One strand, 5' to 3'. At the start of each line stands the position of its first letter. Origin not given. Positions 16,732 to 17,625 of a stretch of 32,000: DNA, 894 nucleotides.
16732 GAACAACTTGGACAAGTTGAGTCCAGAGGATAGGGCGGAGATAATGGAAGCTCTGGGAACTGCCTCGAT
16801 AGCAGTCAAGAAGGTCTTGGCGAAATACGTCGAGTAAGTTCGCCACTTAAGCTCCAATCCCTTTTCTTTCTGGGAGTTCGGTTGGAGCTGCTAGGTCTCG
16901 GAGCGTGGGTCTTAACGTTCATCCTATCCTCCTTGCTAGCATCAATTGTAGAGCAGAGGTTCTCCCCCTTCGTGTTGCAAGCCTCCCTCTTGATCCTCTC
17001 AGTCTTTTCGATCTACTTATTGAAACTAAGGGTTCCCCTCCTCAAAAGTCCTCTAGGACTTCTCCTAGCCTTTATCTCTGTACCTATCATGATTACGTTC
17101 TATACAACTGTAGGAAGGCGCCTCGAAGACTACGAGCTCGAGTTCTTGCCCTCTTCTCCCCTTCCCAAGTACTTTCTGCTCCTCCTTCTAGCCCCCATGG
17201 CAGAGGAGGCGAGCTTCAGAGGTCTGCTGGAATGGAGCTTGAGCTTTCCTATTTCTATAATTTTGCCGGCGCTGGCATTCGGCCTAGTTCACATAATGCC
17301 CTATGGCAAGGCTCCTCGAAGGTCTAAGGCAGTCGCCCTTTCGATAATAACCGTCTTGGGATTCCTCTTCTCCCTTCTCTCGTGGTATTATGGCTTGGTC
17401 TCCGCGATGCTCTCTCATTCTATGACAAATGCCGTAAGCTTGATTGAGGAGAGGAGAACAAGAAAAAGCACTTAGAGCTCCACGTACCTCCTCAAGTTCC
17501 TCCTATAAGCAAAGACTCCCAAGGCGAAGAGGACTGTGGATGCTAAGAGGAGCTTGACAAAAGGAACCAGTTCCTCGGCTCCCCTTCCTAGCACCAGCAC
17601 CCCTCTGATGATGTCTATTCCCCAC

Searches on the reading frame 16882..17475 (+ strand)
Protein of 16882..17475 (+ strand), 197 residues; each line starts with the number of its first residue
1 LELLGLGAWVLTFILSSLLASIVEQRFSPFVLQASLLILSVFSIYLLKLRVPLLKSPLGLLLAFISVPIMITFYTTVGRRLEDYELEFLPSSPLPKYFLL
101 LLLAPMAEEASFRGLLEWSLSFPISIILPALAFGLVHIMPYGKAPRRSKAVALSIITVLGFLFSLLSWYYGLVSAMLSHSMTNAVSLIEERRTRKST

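Call 81: search_protein_families(library=pfam, proteins=[window:16882-17475:+], max_evalue=0.01)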
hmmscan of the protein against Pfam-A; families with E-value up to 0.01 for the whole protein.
window:16882-17475:+ (197 aa): 1 family
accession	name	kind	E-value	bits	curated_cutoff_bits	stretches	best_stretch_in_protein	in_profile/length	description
PF02517.21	Rce1-like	-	4.3e-12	46.6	22.4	1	92-185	3-93/93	Type II CAAX prenyl endopeptidase Rce1-like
